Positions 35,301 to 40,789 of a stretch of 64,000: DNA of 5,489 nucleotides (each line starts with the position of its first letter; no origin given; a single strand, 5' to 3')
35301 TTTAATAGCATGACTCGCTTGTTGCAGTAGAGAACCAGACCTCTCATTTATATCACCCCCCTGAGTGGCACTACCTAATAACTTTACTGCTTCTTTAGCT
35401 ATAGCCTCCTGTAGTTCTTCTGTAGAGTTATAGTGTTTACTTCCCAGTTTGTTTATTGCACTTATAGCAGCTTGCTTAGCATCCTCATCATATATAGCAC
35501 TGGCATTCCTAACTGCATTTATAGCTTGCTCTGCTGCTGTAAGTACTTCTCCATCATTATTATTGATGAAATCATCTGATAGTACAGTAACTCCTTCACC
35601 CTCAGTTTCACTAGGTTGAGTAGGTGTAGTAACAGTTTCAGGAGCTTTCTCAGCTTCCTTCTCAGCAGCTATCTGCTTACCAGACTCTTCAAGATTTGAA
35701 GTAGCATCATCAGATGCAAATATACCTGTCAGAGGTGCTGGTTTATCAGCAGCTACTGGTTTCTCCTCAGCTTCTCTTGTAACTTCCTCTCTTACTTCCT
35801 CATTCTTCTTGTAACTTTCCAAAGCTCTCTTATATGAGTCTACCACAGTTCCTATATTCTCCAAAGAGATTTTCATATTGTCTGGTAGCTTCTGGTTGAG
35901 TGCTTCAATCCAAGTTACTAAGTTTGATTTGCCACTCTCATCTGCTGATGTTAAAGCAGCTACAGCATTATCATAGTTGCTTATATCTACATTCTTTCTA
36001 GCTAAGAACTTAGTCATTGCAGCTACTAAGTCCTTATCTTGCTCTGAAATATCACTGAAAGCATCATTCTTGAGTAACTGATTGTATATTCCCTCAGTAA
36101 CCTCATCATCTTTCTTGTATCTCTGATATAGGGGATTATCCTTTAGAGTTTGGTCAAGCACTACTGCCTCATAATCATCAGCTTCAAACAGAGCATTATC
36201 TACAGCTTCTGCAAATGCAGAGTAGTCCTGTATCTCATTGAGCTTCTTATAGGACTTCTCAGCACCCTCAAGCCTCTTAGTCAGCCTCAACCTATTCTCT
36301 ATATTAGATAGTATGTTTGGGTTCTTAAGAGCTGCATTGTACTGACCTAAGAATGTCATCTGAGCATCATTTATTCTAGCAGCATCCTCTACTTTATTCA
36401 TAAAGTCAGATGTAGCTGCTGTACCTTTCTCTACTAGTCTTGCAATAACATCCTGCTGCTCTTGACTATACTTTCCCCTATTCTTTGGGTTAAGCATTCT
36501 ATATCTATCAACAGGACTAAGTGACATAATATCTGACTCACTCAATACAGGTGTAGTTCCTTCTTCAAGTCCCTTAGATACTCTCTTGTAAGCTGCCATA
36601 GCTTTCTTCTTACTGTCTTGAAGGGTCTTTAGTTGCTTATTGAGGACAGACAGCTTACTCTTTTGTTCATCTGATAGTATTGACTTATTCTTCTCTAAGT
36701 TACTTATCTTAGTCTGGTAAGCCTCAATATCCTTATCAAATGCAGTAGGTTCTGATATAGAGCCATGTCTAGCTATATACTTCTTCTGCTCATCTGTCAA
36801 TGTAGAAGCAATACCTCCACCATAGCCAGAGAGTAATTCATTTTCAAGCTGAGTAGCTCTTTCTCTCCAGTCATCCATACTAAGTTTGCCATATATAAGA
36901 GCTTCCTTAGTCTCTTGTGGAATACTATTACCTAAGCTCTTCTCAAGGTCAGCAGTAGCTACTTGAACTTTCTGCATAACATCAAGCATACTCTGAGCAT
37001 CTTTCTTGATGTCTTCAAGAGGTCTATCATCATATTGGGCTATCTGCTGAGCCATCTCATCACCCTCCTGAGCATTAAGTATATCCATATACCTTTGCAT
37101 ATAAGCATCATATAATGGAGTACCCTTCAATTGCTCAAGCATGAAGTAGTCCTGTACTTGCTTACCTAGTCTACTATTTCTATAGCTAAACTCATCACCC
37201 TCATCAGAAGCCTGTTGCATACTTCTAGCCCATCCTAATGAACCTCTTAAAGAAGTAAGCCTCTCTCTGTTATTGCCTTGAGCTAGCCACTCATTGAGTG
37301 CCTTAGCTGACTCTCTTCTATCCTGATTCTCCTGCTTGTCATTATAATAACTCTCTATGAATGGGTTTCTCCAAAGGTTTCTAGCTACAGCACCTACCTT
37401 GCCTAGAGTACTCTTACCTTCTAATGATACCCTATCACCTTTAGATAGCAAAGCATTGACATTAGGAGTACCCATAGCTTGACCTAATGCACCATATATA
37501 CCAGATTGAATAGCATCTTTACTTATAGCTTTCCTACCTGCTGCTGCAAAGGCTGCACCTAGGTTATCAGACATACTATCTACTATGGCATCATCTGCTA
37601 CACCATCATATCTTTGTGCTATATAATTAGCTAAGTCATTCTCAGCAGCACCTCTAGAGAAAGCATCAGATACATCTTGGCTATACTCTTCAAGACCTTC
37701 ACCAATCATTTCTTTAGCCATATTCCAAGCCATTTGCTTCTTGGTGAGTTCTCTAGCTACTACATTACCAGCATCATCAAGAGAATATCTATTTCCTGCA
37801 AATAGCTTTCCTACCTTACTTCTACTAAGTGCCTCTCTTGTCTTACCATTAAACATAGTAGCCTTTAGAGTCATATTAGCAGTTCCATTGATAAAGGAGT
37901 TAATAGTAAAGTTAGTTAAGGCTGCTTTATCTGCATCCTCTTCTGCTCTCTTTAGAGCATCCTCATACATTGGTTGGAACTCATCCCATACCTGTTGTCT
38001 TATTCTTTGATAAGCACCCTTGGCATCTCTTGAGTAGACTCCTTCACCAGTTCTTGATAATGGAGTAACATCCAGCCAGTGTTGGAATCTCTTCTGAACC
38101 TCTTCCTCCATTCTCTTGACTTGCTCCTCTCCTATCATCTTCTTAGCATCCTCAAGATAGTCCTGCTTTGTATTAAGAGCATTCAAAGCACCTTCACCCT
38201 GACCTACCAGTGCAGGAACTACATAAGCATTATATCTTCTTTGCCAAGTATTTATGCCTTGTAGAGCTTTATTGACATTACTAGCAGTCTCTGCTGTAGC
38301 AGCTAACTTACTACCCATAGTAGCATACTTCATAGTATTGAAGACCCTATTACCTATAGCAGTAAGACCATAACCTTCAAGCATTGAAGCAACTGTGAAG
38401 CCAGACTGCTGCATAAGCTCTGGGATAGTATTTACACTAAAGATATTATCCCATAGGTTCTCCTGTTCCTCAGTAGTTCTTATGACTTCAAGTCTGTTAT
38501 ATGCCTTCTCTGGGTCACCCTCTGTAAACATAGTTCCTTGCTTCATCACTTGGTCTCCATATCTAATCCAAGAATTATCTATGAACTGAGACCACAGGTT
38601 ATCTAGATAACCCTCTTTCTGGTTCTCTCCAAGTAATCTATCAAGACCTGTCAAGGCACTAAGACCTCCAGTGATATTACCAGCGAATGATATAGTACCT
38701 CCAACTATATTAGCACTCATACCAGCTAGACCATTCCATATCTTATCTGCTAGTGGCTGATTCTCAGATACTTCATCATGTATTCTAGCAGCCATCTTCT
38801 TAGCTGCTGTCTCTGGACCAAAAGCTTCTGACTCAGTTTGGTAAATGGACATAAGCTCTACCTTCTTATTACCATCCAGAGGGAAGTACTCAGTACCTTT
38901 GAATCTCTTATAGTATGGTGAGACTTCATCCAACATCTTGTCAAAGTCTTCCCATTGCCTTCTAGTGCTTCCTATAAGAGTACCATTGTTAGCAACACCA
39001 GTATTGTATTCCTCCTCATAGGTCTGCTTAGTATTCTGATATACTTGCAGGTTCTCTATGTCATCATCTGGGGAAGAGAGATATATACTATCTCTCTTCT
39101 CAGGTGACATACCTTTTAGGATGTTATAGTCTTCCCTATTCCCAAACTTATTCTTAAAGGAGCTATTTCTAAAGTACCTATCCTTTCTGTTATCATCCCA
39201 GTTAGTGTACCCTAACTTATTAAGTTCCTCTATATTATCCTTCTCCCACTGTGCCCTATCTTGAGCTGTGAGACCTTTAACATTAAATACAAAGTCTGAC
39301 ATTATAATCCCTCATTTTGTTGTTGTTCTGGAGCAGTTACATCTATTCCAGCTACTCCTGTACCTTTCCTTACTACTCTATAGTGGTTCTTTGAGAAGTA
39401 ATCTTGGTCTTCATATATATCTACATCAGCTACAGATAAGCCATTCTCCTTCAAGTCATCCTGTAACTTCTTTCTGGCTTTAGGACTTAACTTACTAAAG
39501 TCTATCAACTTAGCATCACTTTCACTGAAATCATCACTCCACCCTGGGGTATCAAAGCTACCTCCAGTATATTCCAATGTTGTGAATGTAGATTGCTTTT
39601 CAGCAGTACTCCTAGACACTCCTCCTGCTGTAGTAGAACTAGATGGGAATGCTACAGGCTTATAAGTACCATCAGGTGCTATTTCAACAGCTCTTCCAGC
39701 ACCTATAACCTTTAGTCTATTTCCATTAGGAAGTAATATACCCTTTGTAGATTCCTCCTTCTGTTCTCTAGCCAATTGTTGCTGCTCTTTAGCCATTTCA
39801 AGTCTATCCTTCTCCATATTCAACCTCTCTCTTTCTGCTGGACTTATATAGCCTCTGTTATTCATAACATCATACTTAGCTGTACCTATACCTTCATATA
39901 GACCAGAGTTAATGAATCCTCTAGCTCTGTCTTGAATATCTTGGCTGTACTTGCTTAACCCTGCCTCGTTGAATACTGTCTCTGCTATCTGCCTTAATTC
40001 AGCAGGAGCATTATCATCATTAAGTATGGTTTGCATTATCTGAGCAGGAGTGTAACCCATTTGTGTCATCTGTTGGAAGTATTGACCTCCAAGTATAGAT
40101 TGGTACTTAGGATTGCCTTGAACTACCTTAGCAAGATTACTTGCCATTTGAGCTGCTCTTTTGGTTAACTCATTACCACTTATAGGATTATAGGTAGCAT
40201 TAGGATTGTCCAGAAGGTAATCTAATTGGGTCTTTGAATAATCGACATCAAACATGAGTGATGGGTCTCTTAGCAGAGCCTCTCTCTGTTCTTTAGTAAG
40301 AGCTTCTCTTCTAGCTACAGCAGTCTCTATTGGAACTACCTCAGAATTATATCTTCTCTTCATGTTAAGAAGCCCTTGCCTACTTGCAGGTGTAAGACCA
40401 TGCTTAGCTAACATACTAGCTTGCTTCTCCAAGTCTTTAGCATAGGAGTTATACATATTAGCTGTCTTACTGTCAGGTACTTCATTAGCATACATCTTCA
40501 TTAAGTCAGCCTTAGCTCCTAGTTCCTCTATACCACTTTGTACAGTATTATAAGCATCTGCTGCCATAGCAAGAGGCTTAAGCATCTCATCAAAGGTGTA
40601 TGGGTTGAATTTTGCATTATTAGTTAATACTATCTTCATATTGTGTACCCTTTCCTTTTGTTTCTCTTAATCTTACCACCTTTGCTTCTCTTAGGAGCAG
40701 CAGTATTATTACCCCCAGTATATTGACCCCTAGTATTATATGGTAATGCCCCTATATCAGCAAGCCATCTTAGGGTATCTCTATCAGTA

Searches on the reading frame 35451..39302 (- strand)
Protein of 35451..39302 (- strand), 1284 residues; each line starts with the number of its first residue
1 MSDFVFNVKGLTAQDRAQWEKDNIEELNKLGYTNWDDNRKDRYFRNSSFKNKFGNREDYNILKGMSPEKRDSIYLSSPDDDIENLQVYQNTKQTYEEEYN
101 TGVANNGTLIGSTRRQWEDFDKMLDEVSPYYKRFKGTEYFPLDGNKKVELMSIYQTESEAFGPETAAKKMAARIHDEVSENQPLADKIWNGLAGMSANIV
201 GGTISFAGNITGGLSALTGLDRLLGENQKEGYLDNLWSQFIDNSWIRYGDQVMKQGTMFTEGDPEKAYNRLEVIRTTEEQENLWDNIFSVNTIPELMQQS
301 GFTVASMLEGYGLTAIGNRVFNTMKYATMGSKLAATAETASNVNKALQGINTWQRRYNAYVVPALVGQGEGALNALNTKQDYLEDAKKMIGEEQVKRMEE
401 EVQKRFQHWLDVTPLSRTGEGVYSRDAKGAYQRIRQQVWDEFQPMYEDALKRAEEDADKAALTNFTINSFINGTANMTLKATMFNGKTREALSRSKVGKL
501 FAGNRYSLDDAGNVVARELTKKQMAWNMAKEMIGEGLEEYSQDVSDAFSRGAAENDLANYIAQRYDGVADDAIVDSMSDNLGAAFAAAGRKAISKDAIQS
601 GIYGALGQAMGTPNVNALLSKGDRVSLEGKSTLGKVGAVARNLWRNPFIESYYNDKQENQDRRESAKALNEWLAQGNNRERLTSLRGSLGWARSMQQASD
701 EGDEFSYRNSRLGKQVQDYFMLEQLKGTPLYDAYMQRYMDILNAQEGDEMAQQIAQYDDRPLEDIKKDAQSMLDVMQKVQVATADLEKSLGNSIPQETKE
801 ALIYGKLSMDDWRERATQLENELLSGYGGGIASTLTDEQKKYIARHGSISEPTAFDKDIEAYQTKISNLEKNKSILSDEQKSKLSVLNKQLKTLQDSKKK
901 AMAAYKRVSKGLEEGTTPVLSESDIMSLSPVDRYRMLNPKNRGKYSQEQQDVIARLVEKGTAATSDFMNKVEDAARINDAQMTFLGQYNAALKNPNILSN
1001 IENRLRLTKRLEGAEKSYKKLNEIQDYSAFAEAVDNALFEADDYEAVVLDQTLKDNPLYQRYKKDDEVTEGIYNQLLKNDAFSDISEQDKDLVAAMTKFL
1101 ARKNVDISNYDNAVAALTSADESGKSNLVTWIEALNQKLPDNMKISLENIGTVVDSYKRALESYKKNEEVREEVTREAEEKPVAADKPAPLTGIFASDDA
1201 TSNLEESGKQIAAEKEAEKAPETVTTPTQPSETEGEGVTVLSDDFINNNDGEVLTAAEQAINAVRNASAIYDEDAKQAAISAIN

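Call 52: search_protein_families(library=pfam, proteins=[window:35451-39302:-], max_evalue=0.05)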
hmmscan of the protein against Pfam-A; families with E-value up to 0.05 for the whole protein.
window:35451-39302:- (1284 aa): 0 families

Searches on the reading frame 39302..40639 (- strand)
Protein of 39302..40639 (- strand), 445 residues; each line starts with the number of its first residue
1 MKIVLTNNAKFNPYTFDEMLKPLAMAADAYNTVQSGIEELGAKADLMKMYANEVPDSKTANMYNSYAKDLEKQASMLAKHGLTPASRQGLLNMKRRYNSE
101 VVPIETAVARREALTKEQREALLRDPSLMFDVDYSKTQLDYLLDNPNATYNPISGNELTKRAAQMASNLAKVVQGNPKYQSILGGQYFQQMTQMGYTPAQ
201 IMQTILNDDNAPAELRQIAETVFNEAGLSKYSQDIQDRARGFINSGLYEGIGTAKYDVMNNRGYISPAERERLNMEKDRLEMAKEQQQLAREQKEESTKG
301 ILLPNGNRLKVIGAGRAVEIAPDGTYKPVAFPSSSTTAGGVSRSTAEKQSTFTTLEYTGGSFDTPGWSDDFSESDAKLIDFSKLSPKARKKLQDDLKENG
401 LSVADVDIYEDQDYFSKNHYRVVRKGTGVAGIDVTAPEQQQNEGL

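Call 61: search_protein_families(library=pfam, proteins=[window:39302-40639:-], max_evalue=0.01)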
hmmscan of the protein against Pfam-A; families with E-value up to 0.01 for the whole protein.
window:39302-40639:- (445 aa): 2 families
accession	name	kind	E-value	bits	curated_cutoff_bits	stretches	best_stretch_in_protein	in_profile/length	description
PF25712.1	crAss_CARGO2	-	2.6e-112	376.9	27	1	5-348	6-353/544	Crassvirus Cargo protein 2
PF05119.17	Terminase_4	-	0.0093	16.8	24.7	0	21-90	24-91/98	Phage terminase, small subunit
